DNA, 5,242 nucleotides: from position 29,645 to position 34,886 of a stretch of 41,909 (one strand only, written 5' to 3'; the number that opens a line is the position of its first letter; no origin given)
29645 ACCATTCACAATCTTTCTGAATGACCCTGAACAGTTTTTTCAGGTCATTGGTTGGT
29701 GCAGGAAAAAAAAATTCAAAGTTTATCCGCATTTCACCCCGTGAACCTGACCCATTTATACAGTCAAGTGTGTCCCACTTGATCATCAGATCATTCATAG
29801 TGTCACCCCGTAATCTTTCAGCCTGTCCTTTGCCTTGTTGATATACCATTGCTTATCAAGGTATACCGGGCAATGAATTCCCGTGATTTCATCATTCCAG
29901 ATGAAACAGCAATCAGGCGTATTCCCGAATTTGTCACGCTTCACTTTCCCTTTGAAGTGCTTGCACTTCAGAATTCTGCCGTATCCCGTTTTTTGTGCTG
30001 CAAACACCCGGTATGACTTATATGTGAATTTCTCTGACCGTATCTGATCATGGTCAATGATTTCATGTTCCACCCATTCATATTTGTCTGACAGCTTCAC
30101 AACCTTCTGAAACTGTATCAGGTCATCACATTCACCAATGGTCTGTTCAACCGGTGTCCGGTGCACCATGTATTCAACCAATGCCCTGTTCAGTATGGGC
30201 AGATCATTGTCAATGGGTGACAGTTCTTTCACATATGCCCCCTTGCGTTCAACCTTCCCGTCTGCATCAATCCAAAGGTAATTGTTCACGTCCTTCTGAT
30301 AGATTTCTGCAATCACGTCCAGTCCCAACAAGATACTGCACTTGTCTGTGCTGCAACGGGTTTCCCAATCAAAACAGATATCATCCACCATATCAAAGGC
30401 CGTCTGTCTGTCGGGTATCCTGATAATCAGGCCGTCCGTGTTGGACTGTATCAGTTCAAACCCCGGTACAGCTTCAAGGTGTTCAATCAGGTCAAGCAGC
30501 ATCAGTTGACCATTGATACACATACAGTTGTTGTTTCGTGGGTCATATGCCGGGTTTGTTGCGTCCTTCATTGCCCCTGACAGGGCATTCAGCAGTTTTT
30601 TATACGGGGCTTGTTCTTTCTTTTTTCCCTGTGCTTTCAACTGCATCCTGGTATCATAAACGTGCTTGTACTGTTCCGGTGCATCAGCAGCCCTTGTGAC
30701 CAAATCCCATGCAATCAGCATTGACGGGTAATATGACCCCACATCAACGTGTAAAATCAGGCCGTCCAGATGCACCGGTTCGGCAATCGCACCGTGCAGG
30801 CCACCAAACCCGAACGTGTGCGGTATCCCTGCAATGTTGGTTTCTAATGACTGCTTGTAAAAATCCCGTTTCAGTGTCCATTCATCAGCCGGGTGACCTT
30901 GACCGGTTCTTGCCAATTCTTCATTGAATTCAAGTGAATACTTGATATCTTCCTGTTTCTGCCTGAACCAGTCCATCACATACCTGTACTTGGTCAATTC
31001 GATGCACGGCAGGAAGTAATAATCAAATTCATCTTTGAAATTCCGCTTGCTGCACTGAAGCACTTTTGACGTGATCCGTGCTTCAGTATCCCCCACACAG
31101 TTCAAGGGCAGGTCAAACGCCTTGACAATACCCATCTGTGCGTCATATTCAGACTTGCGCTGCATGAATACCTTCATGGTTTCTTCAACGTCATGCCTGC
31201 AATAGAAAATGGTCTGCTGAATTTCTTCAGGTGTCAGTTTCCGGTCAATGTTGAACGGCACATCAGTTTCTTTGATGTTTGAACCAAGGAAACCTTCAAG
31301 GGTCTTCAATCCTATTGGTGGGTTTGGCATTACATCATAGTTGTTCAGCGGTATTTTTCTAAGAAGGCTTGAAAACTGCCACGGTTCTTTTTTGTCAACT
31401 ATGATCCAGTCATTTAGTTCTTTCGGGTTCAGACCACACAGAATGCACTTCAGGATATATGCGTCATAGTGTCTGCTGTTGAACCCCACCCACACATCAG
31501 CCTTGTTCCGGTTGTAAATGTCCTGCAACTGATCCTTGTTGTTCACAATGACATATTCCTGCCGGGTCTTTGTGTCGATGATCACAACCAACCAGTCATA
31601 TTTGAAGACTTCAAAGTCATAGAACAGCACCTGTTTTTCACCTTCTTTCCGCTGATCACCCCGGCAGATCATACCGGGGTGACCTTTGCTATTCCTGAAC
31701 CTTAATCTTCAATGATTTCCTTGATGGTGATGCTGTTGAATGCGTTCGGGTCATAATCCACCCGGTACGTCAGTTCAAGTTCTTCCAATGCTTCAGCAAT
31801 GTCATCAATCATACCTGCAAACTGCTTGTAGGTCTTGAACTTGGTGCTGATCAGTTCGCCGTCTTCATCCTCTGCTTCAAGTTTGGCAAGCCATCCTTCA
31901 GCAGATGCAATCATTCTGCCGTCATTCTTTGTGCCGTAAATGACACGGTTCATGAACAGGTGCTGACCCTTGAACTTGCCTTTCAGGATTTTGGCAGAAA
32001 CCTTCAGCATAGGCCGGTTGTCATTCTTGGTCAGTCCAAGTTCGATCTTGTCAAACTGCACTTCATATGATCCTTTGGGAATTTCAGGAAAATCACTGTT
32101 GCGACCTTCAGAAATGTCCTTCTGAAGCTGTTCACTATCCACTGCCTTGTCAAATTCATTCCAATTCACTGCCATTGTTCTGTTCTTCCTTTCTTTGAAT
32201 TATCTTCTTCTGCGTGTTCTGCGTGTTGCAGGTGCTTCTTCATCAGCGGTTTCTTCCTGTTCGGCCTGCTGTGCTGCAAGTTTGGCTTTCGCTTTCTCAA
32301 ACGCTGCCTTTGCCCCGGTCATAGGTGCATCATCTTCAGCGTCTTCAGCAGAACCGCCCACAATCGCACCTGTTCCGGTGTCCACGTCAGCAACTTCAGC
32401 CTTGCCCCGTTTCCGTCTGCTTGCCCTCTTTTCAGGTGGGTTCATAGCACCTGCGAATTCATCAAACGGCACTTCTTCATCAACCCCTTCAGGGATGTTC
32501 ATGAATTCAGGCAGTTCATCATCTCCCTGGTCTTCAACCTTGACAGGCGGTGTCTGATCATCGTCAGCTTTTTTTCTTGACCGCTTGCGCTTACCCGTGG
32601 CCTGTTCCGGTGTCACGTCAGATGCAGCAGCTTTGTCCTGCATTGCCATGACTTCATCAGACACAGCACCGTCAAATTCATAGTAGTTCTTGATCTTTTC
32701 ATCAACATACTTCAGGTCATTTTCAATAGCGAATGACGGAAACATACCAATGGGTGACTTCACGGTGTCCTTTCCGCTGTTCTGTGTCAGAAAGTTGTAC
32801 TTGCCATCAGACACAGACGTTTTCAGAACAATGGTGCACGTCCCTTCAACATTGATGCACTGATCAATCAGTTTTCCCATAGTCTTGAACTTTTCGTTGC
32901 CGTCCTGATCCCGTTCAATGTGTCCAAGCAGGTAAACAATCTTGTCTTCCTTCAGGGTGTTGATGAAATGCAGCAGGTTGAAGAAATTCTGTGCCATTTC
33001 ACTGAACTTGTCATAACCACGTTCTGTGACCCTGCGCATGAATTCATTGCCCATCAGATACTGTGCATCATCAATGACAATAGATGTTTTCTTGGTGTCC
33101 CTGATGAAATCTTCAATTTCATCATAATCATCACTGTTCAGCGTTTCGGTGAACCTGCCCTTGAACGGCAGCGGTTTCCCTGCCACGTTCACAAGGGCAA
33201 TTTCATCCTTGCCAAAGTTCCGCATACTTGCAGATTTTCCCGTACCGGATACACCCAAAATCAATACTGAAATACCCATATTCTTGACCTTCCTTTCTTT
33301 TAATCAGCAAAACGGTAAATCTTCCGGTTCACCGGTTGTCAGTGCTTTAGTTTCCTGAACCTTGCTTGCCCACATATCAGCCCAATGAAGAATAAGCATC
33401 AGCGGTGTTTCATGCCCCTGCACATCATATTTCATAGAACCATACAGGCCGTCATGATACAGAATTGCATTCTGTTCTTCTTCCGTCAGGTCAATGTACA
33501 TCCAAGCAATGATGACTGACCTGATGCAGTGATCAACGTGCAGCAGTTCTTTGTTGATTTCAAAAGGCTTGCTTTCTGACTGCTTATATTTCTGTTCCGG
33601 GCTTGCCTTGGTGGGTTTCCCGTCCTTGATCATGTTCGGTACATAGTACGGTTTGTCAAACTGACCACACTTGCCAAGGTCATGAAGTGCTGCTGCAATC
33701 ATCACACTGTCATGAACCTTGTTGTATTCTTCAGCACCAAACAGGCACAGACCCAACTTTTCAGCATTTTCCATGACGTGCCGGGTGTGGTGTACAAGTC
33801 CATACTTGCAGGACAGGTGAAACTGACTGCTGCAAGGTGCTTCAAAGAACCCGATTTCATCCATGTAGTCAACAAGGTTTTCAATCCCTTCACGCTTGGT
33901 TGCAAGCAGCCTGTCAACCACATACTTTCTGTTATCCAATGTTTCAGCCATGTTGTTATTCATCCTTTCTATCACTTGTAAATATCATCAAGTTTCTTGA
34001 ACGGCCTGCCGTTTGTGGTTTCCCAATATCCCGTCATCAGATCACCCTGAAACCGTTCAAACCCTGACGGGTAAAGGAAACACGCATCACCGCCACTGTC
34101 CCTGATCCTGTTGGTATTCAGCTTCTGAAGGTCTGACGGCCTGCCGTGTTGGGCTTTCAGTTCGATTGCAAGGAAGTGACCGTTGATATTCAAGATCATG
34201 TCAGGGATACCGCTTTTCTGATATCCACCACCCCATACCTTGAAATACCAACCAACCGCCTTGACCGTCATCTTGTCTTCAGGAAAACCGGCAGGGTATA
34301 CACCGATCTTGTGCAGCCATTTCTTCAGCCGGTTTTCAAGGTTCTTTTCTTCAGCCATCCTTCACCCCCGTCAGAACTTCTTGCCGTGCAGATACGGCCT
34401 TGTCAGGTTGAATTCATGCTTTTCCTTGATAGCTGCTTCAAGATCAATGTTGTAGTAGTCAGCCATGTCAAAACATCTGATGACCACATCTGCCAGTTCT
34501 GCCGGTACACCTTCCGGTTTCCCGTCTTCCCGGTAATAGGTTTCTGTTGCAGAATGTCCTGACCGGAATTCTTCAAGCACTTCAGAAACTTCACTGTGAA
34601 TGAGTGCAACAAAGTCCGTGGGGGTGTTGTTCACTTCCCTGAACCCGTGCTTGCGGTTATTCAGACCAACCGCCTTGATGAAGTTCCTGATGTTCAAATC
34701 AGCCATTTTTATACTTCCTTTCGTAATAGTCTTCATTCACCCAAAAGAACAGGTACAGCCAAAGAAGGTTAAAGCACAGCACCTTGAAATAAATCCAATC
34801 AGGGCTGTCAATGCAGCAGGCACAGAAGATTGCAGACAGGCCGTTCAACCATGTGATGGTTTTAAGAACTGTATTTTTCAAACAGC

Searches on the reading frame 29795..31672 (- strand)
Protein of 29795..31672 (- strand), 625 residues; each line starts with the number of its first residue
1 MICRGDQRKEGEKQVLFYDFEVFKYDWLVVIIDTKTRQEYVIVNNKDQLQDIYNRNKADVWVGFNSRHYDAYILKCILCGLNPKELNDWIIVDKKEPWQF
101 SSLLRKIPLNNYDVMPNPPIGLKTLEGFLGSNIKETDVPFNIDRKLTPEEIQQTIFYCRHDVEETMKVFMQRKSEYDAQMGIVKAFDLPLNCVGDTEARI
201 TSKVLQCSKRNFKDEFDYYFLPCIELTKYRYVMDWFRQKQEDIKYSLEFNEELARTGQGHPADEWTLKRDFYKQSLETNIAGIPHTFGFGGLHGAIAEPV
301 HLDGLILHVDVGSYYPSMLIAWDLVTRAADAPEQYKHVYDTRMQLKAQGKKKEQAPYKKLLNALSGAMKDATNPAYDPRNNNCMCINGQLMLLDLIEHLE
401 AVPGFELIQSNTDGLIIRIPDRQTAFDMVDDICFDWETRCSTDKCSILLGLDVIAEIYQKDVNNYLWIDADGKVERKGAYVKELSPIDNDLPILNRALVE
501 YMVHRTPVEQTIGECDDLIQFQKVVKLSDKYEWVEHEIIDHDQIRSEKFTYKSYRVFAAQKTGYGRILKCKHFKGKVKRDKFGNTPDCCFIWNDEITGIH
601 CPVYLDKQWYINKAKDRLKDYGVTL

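Call 18: search_protein_families(library=phrogs, proteins=[window:29795-31672:-], max_evalue=0.001)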
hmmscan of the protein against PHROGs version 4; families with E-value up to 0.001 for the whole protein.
window:29795-31672:- (625 aa): 4 families
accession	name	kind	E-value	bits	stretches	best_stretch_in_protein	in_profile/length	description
phrog_1252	-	DNA, RNA and nucleotide metabolism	1.2e-149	500.9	1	12-623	51-653/663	DNA polymerase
phrog_18505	-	DNA, RNA and nucleotide metabolism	8.5e-19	69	1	360-532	43-210/349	DNA polymerase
phrog_4210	-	DNA, RNA and nucleotide metabolism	2.3e-18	66.5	1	7-414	714-1085/1304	DNA polymerase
phrog_34803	-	unknown function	8.9e-06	26.4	1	406-485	5-83/244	-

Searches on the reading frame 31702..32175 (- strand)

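Call 18: search_protein_families(library=phrogs, proteins=[window:31702-32175:-], max_evalue=0.001)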
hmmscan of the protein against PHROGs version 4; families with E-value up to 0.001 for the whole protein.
window:31702-32175:- (157 aa): 5 families
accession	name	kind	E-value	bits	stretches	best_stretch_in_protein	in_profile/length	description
phrog_7778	-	DNA, RNA and nucleotide metabolism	3.4e-42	145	1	1-156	3-160/162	single strand DNA binding protein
phrog_2300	-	unknown function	2.6e-07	31.7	1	21-90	38-108/347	-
phrog_378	-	DNA, RNA and nucleotide metabolism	2.9e-06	28.7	1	21-84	9-73/163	single strand DNA binding protein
phrog_13350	-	unknown function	0.0001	22.9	1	25-90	15-81/302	-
phrog_6015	-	DNA, RNA and nucleotide metabolism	0.00033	21.4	1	30-83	19-72/273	single strand DNA binding protein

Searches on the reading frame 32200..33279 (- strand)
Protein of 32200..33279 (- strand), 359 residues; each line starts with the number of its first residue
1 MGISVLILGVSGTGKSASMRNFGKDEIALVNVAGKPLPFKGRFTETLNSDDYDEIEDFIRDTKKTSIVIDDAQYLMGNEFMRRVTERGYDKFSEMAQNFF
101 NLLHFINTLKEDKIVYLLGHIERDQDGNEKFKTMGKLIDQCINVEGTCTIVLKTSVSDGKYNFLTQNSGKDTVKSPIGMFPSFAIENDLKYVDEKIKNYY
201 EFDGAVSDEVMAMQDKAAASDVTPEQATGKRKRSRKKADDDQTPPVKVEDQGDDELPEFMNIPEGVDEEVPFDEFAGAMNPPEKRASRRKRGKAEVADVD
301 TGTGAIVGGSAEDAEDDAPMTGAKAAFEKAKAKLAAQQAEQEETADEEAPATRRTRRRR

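Call 19: search_protein_families(library=phrogs, proteins=[window:32200-33279:-], max_evalue=0.001)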
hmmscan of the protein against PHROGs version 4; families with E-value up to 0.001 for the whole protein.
window:32200-33279:- (359 aa): 2 families
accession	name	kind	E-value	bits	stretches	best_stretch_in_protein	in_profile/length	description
phrog_2872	-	DNA, RNA and nucleotide metabolism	1.4e-74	251.3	1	1-203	1-214/219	Sak4-like ssDNA annealing protein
phrog_124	-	DNA, RNA and nucleotide metabolism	5.4e-11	43.5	1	3-340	44-375/382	Sak4-like ssDNA annealing protein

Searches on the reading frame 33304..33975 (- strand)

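Call 19: search_protein_families(library=phrogs, proteins=[window:33304-33975:-], max_evalue=0.001)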
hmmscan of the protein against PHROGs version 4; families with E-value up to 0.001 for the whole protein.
window:33304-33975:- (223 aa): 2 families
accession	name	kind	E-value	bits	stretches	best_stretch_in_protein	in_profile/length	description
phrog_5889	-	unknown function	3e-28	99.8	1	5-218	8-207/242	-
phrog_28876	-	other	1.6e-17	64.4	1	26-216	16-202/435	metal-dependent phosphohydrolase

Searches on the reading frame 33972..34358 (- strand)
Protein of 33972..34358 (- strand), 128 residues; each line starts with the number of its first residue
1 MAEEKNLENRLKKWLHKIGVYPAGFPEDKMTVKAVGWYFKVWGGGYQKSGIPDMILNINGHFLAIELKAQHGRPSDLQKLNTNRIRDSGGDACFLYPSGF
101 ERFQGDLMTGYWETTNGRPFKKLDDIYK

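Call 19: search_protein_families(library=phrogs, proteins=[window:33972-34358:-], max_evalue=0.001)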
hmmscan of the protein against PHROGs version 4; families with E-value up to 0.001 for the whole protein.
window:33972-34358:- (128 aa): 3 families
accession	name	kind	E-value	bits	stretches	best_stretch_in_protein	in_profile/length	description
phrog_93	-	DNA, RNA and nucleotide metabolism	7.9e-16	58.8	1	1-98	351-431/613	endonuclease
phrog_824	-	unknown function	1.9e-08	35.6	1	48-96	111-162/265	-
phrog_5702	-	DNA, RNA and nucleotide metabolism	5.1e-05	24.2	1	47-89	3-47/70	Holliday junction resolvase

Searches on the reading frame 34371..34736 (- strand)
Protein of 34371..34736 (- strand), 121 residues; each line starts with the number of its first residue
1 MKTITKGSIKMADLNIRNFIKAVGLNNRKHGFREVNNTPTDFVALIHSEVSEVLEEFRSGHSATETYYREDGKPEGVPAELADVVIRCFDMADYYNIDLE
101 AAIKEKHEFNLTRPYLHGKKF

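Call 19: search_protein_families(library=phrogs, proteins=[window:34371-34736:-], max_evalue=0.001)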
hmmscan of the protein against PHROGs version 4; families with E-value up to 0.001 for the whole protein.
window:34371-34736:- (121 aa): 4 families
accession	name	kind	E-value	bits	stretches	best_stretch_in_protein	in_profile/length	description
phrog_3301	-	other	1.9e-33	116.8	1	5-121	40-168/169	pyrophosphatase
phrog_5658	-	other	3.8e-14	53.8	1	37-114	334-406/421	pyrophosphatase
phrog_9236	-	other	8.2e-13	49.6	1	25-92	15-100/191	pyrophosphatase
phrog_6945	-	unknown function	7.3e-05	23.4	1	73-114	216-255/270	-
